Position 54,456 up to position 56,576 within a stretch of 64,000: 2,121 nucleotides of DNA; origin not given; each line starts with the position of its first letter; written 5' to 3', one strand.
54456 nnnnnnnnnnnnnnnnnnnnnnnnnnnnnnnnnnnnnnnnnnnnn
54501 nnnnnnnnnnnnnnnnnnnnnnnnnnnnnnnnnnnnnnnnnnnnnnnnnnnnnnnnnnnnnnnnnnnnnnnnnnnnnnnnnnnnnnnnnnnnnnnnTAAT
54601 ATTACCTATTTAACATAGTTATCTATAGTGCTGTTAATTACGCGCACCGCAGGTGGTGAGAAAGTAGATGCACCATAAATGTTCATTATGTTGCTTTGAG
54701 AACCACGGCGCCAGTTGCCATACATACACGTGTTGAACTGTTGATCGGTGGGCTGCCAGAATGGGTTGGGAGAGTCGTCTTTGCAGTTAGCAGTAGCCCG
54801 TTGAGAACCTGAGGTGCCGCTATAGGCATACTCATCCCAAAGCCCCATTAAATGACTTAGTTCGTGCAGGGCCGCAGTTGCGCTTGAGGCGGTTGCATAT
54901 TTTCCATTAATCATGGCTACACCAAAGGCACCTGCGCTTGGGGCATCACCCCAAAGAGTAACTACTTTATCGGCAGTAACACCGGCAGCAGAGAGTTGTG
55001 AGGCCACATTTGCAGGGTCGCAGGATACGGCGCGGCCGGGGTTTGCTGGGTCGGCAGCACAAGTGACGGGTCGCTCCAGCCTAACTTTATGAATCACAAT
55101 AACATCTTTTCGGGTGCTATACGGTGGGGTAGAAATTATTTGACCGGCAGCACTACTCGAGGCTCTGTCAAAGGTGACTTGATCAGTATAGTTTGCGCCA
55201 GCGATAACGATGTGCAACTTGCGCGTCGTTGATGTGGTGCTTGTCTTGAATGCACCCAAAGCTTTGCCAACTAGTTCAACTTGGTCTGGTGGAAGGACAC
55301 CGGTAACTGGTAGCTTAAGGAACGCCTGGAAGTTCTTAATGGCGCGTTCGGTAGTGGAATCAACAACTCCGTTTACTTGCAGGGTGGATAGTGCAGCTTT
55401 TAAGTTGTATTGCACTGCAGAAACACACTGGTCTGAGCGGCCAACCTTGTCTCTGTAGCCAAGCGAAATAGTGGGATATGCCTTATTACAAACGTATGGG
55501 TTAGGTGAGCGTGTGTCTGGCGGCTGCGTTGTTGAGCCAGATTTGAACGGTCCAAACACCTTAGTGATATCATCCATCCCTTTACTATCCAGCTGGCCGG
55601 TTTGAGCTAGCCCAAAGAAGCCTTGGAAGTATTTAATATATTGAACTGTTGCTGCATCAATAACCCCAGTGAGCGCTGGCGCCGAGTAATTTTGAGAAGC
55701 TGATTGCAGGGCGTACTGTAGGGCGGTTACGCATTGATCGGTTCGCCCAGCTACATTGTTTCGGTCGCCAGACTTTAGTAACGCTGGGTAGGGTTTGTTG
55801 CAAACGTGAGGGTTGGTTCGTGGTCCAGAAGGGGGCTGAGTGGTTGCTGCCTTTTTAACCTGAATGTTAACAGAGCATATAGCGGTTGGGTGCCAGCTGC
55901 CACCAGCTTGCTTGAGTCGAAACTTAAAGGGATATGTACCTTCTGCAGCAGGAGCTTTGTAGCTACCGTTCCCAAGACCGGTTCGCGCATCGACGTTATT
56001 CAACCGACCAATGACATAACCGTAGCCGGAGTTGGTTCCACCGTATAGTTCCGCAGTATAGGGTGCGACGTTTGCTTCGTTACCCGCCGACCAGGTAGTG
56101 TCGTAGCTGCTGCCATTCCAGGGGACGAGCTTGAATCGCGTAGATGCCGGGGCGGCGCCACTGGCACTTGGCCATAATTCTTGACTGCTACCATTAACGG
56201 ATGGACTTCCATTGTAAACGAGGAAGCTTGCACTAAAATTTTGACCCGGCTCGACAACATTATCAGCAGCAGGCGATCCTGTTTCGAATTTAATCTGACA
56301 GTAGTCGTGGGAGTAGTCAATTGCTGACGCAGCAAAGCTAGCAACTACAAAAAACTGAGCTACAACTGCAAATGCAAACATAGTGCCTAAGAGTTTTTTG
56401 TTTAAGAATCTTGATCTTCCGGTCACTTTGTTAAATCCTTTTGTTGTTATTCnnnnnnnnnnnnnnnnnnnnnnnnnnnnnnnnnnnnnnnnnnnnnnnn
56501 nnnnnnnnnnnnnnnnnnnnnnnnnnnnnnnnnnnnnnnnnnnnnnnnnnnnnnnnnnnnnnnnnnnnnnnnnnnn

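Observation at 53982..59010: Tandemly duplicated two-gene cassette: secreted PG-binding M64-like metallopeptidase plus membrane-tethered partner of unknown family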

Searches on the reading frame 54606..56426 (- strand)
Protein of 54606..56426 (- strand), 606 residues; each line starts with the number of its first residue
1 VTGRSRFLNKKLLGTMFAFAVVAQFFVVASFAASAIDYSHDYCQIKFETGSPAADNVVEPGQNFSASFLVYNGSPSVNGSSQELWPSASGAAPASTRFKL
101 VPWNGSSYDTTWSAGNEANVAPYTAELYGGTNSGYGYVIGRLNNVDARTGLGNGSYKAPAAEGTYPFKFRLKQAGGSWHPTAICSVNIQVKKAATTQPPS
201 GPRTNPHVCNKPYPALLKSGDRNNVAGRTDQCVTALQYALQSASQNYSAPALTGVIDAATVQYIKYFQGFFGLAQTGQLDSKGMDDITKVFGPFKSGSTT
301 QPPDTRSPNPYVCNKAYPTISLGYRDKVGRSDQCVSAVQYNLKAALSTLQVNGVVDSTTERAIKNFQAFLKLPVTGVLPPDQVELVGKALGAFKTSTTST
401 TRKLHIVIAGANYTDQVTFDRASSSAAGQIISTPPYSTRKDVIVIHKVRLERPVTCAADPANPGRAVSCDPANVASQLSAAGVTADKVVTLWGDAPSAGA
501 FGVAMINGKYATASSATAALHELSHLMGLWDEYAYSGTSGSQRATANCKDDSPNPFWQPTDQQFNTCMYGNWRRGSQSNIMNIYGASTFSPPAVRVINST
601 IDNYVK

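Call 3: search_protein_families(library=pfam, proteins=[window:54606-56426:-], max_evalue=1)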
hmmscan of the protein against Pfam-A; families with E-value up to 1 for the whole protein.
window:54606-56426:- (606 aa): 1 family
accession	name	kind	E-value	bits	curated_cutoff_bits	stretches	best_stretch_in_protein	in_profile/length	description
PF01471.23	PG_binding_1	-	7.7e-18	64.9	23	2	335-378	5-49/57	Putative peptidoglycan binding domain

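Call 4: search_protein_families(library=ncbifam, proteins=[window:54606-56426:-], max_evalue=1)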
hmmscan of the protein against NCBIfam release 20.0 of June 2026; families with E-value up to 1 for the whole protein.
window:54606-56426:- (606 aa): 4 families
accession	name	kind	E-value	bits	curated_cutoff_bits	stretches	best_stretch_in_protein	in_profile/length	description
TIGR03979.1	His_Ser_Rich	equivalog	1e-07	32.1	121.65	2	193-282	96-181/190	His-Xaa-Ser repeat protein HxsA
TIGR02869.1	spore_SleB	equivalog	5.9e-06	26.3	236.5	1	327-399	8-81/201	spore cortex-lytic enzyme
NF052335.1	PdgHdaseHSB129560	equivalog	0.0049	16.2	500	1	329-384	203-259/330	peptidoglycan hydrolase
NF052377.1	lmo1851_S41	exception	0.038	12.7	725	1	327-382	385-441/468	lmo1851 family serine protease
